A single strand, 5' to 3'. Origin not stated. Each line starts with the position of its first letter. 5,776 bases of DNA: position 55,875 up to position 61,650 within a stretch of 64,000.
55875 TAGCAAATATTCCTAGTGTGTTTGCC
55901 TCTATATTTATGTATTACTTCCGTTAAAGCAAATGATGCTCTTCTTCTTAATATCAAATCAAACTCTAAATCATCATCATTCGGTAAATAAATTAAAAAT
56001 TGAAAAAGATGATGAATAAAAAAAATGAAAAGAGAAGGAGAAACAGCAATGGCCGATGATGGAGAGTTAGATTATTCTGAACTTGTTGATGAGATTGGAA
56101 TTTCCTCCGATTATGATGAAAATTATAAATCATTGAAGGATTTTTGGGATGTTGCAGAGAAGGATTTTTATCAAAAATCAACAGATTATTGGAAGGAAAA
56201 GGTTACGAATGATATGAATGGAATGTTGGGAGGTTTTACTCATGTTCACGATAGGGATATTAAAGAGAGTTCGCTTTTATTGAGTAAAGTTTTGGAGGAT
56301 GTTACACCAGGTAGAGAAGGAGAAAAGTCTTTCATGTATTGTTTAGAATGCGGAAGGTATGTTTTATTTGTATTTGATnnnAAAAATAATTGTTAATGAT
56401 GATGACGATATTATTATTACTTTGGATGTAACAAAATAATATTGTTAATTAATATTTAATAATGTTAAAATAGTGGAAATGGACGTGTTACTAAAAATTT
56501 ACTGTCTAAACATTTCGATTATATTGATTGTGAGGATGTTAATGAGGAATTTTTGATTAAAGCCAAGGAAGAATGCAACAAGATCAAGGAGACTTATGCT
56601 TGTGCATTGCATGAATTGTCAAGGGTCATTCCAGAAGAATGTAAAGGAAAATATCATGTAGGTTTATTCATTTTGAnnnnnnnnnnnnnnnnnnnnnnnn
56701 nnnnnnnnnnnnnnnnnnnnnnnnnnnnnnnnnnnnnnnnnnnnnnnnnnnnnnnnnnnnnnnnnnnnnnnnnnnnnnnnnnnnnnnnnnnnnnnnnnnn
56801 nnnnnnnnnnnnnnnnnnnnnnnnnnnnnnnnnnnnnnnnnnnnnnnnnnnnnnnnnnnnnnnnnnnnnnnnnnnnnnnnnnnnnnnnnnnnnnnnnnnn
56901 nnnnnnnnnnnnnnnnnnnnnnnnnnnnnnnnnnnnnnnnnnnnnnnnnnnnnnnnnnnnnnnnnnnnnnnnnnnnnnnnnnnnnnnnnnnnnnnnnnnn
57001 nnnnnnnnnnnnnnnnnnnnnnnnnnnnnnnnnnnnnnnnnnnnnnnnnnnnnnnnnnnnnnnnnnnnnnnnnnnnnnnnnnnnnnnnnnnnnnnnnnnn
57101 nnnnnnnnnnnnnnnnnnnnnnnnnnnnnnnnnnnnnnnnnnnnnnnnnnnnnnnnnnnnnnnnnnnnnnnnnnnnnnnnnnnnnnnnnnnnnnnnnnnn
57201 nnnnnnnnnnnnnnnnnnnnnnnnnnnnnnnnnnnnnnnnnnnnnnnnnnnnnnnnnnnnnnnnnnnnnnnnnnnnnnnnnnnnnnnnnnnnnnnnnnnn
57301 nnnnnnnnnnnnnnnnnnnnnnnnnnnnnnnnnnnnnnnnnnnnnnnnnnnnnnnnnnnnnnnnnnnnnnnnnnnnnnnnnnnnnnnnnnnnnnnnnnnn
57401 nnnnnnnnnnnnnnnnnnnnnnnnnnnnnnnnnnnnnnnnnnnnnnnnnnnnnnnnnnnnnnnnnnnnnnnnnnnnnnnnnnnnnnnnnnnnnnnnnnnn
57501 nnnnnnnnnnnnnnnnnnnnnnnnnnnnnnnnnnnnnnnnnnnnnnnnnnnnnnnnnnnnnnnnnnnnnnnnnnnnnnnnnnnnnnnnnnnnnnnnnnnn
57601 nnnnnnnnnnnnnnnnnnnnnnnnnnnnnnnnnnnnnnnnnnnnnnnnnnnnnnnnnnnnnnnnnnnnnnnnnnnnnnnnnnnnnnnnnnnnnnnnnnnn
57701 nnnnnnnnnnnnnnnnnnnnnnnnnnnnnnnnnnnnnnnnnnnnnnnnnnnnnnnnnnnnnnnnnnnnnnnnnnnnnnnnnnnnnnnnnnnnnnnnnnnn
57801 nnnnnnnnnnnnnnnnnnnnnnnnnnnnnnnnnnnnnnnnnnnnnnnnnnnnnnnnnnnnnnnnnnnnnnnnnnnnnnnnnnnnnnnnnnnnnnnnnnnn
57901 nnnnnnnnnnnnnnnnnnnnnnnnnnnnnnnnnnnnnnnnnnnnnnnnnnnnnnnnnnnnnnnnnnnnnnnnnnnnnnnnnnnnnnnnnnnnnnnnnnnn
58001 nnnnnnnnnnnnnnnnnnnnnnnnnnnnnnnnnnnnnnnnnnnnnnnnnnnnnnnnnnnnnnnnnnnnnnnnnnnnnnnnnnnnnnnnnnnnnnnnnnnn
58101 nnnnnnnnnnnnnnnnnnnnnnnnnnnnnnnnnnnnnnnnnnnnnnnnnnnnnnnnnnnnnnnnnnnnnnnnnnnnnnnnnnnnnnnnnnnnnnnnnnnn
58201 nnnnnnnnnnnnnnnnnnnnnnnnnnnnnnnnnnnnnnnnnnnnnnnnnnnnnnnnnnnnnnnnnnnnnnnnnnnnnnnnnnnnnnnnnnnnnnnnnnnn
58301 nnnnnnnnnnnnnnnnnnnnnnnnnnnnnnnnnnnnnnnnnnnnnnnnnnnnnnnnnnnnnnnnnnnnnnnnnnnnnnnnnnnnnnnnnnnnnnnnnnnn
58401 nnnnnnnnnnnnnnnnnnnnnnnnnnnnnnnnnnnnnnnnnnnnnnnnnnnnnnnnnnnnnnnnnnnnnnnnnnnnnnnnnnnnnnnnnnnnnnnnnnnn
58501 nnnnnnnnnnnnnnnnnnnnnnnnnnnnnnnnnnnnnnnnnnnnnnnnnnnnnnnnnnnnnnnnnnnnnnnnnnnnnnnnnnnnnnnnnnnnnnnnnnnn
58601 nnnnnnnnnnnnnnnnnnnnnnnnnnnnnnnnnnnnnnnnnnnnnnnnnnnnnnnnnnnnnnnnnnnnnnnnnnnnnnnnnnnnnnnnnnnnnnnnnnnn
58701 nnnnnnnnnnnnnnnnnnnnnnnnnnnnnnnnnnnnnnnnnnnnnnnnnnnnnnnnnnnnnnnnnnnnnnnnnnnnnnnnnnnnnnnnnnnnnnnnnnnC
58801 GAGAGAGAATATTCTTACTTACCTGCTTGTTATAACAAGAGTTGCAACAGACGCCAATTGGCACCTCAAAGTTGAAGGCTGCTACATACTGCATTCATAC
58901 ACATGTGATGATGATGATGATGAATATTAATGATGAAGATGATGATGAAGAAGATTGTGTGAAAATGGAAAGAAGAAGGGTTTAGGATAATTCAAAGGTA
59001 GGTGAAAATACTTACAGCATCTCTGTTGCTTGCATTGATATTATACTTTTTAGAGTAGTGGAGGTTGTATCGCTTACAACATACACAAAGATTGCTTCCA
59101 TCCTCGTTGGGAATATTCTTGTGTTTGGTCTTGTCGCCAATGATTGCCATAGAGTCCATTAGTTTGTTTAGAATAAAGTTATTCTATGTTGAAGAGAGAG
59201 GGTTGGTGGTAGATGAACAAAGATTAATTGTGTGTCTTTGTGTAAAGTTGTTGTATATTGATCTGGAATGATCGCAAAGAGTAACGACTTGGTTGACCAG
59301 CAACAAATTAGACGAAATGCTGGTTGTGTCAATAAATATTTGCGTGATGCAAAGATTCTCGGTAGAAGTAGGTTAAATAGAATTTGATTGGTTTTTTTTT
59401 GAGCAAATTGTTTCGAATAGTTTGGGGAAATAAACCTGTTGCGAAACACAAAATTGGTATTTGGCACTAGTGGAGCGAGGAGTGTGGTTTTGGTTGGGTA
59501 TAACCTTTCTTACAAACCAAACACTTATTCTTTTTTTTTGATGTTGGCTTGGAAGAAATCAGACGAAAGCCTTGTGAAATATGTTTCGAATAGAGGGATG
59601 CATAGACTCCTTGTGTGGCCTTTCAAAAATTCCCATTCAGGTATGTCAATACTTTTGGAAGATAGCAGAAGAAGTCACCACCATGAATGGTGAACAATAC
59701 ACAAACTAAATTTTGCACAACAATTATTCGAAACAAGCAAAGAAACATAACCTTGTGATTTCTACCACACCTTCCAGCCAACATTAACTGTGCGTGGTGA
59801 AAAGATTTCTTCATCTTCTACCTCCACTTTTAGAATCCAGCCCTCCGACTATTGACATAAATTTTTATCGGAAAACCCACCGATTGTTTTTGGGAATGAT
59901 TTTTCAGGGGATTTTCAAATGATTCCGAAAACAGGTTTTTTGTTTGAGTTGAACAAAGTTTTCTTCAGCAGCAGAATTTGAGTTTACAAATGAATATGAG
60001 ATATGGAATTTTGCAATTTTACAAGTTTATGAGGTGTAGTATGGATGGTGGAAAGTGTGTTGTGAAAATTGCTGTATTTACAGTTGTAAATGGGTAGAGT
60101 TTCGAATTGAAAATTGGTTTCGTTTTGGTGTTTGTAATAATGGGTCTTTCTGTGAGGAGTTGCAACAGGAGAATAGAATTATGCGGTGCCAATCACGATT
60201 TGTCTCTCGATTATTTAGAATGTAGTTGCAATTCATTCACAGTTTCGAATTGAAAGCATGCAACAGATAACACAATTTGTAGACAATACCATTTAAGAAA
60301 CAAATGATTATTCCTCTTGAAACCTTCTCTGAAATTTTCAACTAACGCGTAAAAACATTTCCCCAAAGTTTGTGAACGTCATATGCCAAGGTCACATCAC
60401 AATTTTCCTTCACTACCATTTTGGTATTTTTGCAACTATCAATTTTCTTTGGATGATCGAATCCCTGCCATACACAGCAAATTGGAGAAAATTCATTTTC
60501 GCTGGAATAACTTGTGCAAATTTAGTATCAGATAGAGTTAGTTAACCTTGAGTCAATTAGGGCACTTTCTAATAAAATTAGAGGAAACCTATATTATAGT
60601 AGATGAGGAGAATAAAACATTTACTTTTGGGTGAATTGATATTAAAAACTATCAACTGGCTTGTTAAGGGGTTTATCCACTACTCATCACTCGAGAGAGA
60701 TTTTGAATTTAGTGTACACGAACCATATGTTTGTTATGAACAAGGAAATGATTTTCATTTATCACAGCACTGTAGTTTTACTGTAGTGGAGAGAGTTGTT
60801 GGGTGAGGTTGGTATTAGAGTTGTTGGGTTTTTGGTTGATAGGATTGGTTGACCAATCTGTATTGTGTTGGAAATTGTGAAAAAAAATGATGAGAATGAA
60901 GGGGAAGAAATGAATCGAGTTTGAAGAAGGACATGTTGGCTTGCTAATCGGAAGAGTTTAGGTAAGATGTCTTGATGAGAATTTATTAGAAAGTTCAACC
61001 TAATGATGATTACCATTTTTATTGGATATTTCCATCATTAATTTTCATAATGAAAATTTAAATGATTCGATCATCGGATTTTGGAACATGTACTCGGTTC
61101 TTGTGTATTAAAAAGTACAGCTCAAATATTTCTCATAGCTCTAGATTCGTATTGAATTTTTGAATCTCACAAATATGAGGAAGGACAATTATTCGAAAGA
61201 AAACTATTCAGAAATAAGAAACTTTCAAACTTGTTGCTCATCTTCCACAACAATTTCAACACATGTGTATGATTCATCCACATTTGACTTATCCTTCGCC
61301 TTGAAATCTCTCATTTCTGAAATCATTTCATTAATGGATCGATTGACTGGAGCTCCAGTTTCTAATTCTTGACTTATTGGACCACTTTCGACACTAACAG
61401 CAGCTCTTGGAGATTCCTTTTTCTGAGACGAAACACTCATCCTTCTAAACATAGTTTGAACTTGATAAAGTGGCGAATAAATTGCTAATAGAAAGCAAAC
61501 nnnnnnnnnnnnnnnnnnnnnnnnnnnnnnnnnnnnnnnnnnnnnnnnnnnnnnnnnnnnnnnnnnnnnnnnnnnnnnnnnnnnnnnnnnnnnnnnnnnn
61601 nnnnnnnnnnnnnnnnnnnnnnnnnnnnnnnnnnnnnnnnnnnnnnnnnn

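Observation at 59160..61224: Roughly 2-kb gene-poor stretch with a recurrent palindromic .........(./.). motif upstream of a putative Cys-rich regulator gene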

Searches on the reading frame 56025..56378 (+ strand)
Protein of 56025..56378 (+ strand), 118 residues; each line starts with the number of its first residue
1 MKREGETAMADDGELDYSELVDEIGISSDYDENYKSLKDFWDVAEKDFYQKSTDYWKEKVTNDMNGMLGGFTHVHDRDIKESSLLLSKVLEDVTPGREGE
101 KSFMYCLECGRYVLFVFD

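Call 12: search_protein_families(library=pfam, max_evalue=0.1, proteins=[window:56025-56378:+])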
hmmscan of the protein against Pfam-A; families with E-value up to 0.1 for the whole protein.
seq(118 aa): 1 family
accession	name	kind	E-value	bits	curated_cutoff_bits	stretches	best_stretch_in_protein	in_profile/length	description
PF05891.18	Methyltransf_PK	-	9.2e-11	42.1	27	1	45-110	2-63/218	AdoMet dependent proline di-methyltransferase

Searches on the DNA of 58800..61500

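Call 8: search_rna_families(source=window, start=58800, end=61500, threshold=evalue, max_evalue=10)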
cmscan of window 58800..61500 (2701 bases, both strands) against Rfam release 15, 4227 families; matches with E-value up to 10: 8.
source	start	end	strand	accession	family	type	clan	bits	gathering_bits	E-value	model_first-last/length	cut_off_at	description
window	59460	59560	+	RF02535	ODC_IRES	Cis-reg; IRES;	-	19.2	44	7.9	1-142/142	no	ODC internal ribosome entry site (IRES)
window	58841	59002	-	RF02706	TeloSII_ncR30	Gene; sRNA;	-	19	86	0.23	1-226/226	no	TeloSII non coding RNA 30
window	60997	61083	+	RF01178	snoR77Y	Gene; snRNA; snoRNA; CD-box;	CL00057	18.9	52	4.2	1-85/85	no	Small nucleolar RNA snoR77Y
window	60629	60692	+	RF01299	SNORD2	Gene; snRNA; snoRNA; CD-box;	CL00072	17.9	37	6.5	1-69/69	no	Small nucleolar RNA SNORD2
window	60225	60256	+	RF01319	CRISPR-DR6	Gene; CRISPR;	-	17.7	39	3.6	1-30/30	no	CRISPR RNA direct repeat element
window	61196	61323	-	RF02766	Ysr49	Gene; sRNA;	-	15.7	95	8.6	1-124/124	no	Yersinia sRNA 49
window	58914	58955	+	RF01304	sR5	Gene; snRNA; snoRNA; CD-box;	-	14.6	40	3.4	1-53/53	no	Small nucleolar RNA sR5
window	58901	58947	+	RF01139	sR2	Gene; snRNA; snoRNA; CD-box;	-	14.4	42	5.1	1-57/57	no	Small nucleolar RNA sR2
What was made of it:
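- On Known RNA families (Rfam 15): Hits in the spacer have E of at least 0.23 and fall far below their thresholds (call 8).
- There is no Rfam match, even at E up to 10 apart from noise (call 8).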

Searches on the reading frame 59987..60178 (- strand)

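Call 38: search_protein_families(library=pfam, max_evalue=1, proteins=[window:59987-60178:-])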
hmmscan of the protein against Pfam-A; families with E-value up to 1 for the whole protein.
seq(64 aa): 1 family
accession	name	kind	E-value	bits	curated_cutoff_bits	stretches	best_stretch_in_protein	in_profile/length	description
PF22506.2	Cj1289-like_C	-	0.19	12.3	27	1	15-58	7-50/91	Cj1289-like, C-terminal domain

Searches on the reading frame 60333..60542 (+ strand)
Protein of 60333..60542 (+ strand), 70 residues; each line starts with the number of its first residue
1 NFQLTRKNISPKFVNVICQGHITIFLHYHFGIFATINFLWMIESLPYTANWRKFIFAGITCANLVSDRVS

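Call 38: search_protein_families(library=pfam, max_evalue=1, proteins=[window:60333-60542:+, window:60353-60532:+])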
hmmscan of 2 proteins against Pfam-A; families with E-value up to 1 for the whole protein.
seq(70 aa): 1 family
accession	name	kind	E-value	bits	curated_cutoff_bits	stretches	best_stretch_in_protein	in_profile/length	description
PF07274.17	DUF1440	-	0.057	13.9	34.7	1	22-57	55-90/135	Protein of unknown function (DUF1440)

seq(60 aa): 0 families

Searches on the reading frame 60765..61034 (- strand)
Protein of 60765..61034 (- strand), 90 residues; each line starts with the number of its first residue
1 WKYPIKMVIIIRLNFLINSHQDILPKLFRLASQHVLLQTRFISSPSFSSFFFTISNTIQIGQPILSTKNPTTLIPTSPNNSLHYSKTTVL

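Call 38: search_protein_families(library=pfam, max_evalue=1, proteins=[window:60765-61034:-])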
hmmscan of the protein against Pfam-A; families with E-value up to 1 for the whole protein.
seq(90 aa): 1 family
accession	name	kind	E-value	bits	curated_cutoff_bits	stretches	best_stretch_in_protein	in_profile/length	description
PF17364.7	DUF5389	-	0.082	13.5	25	1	1-27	56-82/104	Family of unknown function (DUF5389)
